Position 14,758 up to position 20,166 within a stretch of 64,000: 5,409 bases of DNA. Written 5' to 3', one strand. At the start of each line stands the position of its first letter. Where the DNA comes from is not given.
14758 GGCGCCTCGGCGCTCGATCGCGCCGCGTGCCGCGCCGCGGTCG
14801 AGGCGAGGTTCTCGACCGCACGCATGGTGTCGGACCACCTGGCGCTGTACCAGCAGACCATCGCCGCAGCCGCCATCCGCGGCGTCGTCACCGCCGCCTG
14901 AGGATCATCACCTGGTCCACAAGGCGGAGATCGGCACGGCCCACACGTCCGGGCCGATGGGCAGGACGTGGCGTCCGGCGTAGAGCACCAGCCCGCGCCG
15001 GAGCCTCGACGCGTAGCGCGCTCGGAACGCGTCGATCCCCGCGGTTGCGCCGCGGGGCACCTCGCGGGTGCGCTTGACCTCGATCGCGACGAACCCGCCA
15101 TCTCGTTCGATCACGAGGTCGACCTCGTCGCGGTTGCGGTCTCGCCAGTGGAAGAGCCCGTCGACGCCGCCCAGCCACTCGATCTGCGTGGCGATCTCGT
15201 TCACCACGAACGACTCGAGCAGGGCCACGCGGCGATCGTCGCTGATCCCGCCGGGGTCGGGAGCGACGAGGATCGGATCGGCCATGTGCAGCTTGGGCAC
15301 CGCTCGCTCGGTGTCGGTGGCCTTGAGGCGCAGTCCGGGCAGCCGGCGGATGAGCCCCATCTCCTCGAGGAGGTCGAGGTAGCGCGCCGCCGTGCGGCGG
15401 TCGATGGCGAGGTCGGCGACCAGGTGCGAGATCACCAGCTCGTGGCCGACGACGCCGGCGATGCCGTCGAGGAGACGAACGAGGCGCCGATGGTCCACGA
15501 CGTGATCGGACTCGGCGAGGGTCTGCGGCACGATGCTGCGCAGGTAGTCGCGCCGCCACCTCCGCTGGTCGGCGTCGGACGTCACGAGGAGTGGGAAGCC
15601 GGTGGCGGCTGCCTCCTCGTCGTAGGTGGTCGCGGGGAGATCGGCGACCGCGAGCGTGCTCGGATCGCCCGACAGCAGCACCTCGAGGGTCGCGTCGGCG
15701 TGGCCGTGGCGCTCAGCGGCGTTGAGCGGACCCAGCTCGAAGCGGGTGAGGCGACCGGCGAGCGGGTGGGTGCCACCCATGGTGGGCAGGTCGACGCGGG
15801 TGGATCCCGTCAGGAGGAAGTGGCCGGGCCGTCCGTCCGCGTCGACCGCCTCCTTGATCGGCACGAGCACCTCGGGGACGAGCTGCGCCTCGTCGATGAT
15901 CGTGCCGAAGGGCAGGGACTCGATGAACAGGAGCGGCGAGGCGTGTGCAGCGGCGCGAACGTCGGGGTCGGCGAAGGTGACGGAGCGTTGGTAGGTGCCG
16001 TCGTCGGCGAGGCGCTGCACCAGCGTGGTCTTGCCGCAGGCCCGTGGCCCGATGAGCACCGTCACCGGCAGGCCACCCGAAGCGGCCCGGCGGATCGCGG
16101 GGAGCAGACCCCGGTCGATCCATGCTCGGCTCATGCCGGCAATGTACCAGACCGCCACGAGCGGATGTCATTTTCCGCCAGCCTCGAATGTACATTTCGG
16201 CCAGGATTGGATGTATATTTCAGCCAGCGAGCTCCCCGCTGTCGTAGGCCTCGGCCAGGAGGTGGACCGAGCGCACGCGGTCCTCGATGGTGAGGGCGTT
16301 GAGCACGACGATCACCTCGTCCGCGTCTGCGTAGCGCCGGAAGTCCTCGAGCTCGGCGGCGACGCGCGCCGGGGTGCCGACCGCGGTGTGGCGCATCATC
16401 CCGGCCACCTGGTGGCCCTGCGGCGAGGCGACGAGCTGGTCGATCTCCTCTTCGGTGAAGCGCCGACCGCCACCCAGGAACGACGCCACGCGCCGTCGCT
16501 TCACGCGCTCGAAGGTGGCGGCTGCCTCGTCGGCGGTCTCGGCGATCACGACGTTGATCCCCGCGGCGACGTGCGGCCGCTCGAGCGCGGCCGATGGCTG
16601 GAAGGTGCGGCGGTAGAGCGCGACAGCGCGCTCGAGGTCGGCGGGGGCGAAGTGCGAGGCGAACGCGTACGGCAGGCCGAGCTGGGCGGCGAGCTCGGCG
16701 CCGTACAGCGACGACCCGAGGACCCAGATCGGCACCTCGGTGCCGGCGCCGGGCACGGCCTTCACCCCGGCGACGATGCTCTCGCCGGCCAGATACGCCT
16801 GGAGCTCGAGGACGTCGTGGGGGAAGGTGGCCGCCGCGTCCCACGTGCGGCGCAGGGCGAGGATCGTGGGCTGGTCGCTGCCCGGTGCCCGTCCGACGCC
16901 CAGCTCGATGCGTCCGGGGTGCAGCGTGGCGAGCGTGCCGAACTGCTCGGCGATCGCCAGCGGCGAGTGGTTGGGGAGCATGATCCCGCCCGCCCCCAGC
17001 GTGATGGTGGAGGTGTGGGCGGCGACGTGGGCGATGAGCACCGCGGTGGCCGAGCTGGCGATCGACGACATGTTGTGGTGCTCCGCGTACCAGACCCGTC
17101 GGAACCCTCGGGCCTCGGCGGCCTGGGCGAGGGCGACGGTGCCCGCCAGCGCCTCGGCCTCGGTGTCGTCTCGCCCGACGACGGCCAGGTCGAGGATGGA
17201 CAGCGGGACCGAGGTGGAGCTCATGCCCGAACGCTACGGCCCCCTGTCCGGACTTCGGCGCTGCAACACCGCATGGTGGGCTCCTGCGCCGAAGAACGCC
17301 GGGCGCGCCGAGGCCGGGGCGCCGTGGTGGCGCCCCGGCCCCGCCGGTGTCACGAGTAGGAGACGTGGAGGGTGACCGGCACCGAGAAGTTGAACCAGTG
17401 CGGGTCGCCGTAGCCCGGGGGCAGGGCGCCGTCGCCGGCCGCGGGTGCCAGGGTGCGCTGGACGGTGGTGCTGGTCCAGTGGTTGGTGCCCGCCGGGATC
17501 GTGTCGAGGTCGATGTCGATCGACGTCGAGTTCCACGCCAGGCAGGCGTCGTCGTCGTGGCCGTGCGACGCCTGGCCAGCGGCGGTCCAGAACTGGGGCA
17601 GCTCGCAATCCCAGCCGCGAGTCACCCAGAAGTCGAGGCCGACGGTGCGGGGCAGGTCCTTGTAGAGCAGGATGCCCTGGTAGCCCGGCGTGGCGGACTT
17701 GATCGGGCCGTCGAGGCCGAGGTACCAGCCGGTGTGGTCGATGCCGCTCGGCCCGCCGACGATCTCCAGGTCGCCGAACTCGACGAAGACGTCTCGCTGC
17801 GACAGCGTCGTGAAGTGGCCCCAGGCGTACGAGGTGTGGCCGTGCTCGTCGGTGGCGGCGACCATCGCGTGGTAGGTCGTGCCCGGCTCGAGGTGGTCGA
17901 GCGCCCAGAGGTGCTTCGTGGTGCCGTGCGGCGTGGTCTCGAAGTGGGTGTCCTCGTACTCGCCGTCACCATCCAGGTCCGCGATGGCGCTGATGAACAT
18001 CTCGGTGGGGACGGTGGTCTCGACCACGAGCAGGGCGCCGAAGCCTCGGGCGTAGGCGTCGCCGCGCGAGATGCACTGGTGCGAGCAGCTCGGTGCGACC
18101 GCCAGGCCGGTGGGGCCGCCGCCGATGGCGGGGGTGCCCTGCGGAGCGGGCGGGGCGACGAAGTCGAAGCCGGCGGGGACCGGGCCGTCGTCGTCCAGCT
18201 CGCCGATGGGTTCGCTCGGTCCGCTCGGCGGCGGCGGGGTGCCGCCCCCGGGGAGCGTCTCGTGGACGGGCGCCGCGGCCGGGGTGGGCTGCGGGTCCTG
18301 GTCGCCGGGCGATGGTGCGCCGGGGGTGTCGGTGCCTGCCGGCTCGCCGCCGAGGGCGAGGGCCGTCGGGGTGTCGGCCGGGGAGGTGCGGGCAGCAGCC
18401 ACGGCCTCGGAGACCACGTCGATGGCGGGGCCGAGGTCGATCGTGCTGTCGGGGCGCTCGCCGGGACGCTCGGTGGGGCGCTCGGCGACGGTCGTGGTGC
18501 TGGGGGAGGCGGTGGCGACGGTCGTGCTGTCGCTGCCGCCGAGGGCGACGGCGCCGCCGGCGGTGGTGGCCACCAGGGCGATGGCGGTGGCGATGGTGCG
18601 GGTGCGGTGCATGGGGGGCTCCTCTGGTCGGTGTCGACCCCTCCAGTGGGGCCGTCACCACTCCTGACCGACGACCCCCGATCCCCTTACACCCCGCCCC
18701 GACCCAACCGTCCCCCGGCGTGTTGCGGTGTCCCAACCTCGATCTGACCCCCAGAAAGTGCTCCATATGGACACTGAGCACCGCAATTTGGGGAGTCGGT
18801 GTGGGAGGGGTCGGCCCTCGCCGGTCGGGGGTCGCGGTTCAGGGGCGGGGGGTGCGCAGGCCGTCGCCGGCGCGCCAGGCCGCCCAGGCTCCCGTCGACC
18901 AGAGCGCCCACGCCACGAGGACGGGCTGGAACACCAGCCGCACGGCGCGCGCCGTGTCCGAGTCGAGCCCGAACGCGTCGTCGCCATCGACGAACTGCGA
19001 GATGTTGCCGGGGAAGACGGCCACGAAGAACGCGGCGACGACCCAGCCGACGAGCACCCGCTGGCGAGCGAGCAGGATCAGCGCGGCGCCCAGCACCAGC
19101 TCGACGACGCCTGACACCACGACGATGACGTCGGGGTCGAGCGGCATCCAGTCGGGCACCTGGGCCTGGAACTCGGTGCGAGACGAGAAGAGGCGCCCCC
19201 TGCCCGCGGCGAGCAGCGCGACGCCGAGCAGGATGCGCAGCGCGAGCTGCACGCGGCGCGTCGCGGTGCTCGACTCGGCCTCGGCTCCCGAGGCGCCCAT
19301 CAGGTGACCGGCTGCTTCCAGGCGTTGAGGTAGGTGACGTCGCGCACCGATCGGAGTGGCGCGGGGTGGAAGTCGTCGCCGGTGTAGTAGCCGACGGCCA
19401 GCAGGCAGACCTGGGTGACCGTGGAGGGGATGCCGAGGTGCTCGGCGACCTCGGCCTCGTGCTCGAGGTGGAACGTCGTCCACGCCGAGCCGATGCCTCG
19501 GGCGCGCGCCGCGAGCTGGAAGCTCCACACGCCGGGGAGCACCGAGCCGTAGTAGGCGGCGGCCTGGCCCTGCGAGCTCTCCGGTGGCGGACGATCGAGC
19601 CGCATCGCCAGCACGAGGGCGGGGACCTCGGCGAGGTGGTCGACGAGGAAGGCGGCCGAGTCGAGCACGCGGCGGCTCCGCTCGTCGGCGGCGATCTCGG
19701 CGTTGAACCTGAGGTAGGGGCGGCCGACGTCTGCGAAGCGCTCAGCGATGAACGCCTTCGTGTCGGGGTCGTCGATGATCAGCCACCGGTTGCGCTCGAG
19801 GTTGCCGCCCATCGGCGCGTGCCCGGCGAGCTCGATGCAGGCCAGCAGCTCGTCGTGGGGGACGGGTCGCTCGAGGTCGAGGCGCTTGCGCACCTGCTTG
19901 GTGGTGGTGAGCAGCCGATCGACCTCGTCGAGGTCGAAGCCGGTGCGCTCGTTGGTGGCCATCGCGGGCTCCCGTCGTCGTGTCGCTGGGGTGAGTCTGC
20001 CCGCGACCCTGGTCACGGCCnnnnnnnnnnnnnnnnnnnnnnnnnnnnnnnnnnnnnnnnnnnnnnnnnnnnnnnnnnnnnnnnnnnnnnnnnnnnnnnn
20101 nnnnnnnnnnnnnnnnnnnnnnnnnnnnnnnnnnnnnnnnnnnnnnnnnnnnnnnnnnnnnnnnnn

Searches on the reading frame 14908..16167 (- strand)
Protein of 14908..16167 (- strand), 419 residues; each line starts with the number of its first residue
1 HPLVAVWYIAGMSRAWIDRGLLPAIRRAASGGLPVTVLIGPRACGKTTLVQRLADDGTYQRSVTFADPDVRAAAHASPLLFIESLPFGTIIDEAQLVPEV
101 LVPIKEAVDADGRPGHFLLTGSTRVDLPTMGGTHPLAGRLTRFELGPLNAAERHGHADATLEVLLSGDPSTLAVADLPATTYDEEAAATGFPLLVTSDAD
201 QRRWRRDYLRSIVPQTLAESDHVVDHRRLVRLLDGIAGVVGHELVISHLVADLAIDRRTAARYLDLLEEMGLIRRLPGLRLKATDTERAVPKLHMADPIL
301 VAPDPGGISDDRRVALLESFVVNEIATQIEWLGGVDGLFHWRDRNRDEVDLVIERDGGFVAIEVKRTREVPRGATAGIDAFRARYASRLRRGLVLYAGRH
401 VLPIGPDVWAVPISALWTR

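Call 10: search_protein_families(library=pfam, proteins=[window:14908-16167:-], max_evalue=0.001)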
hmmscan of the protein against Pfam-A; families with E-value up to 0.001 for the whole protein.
window:14908-16167:- (419 aa): 3 families
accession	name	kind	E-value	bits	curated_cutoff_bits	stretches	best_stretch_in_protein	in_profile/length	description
PF13635.12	DUF4143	-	1.1e-23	84.1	28.1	1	221-366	8-159/160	Domain of unknown function (DUF4143)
PF13173.12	AAA_14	-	4.3e-17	62.8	27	1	35-152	4-127/129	AAA domain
PF13191.12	AAA_16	-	6.8e-06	27.1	32.6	1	20-103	11-85/167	AAA ATPase domain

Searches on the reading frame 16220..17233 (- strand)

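Call 10: search_protein_families(library=pfam, proteins=[window:16220-17233:-], max_evalue=0.001)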
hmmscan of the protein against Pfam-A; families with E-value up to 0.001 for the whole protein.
window:16220-17233:- (337 aa): 1 family
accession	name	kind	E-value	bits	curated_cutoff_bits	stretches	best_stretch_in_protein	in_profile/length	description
PF00296.26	Bac_luciferase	-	6.9e-40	137.8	27.9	1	12-300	4-309/314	Luciferase-like monooxygenase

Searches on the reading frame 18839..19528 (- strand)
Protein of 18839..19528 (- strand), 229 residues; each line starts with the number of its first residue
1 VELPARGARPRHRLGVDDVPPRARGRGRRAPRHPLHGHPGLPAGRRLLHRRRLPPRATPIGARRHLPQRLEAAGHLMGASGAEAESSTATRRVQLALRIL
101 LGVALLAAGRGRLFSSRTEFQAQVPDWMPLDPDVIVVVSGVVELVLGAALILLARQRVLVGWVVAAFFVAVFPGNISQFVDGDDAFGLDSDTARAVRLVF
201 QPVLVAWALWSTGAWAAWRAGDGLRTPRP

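Call 10: search_protein_families(library=pfam, proteins=[window:18839-19528:-], max_evalue=0.001)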
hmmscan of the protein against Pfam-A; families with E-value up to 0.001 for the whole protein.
window:18839-19528:- (229 aa): 1 family
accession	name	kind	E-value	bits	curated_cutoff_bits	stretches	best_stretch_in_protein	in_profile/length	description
PF07681.17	DoxX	-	5.2e-07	30.6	23.6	1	94-171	2-80/85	DoxX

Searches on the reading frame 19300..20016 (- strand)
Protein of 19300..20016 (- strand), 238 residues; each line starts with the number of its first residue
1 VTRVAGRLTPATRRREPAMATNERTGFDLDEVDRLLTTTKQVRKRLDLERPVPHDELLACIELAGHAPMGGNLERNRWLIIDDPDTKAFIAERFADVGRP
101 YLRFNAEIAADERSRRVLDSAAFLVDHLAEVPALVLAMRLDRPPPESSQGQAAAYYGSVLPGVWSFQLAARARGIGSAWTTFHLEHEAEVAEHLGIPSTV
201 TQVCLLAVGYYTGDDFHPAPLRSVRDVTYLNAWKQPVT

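Call 10: search_protein_families(library=pfam, proteins=[window:19300-20016:-], max_evalue=0.001)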
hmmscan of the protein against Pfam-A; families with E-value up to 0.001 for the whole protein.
window:19300-20016:- (238 aa): 1 family
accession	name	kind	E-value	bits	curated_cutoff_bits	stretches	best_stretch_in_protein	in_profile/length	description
PF00881.29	Nitroreductase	-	1.6e-17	64.6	23.5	1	46-210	10-167/167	Nitroreductase family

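Call 21: search_protein_families(library=ncbifam, proteins=[window:19300-19962:-], max_evalue=0.001)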
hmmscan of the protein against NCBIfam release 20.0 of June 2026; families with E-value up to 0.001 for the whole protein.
window:19300-19962:- (220 aa): 3 families
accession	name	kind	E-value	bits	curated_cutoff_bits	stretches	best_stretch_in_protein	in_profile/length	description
TIGR02476.1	BluB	equivalog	4.4e-12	45.8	150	1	13-195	8-182/205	5,6-dimethylbenzimidazole synthase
NF009810.0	PRK13294.1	equivalog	1e-05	24.6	304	1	31-196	269-433/449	coenzyme F420-0:L-glutamate ligase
TIGR03553.1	F420_FbiB_CTERM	equivalog_domain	1.3e-05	25.1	249.55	1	31-196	14-178/194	F420 biosynthesis protein FbiB, C-terminal domain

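Call 37: find_related_loci(query=window:19303-19962:-, collection=metagenome_contigs, flank=5000)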
Query window:19303-19962:- (220 aa) in metagenome_contigs; peptide patterns used: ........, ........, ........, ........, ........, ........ (x = any residue, [..] = any of these).
412 stretches matched a pattern; 95 encode a relative of the query (tblastn E <= 1e-3); the best 80 are kept; 80 distinct loci.
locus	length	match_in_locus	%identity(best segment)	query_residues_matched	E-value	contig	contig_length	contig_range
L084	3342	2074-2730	80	1-219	1e-122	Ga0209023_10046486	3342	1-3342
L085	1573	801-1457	81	1-219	7e-129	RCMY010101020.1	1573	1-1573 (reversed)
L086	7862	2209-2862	82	1-219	3e-119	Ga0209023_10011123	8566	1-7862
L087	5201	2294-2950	80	1-219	4e-118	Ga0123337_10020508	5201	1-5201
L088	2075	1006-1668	80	1-220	1e-124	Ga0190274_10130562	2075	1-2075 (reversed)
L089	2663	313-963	82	1-219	4e-122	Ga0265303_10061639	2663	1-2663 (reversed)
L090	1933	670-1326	80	1-219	3e-124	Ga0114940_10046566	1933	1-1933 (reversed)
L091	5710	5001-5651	81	1-219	2e-116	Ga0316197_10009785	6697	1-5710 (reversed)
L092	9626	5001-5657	81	1-219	1e-116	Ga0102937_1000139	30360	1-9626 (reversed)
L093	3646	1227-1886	78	1-220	2e-118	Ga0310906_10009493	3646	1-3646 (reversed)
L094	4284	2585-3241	79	1-219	3e-117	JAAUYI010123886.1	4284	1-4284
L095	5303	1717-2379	79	1-220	2e-116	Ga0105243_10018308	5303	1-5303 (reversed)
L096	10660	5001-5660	77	1-219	9e-116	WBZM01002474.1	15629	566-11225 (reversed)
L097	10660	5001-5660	77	1-219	9e-116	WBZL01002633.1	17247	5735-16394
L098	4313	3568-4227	79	1-219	2e-116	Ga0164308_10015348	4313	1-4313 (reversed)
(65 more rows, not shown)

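Call 38: search_solved_structures(query=window:19303-19962:-, max_evalue=0.01)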
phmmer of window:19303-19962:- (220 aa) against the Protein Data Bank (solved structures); distinct sequences matched with E-value up to 0.01: 8.
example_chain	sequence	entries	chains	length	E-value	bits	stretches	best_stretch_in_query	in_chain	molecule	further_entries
4dn2_A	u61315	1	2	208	4.1e-08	36.4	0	110-193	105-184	Nitroreductase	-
4g8s_A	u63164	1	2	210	3e-07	33.6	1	18-216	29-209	Nitroreductase family protein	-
2isj_A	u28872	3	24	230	7.3e-05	25.8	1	16-193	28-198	BluB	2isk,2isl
3ge5_A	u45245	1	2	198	0.00037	23.5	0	14-69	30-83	putative NAD(P)H:FMN oxidoreductase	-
4xom_A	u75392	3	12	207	0.0013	21.6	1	31-193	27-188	Coenzyme F420:L-glutamate ligase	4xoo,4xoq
3tnz_A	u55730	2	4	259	0.0019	21.2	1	29-204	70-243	Iodotyrosine dehalogenase 1 | Iodotyrosine deiodinase 1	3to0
3gb5_A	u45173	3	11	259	0.0042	20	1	29-204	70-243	Iodotyrosine dehalogenase 1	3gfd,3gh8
6pz0_A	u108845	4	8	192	0.0075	19.2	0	23-197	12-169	iodotyrosine deiodinase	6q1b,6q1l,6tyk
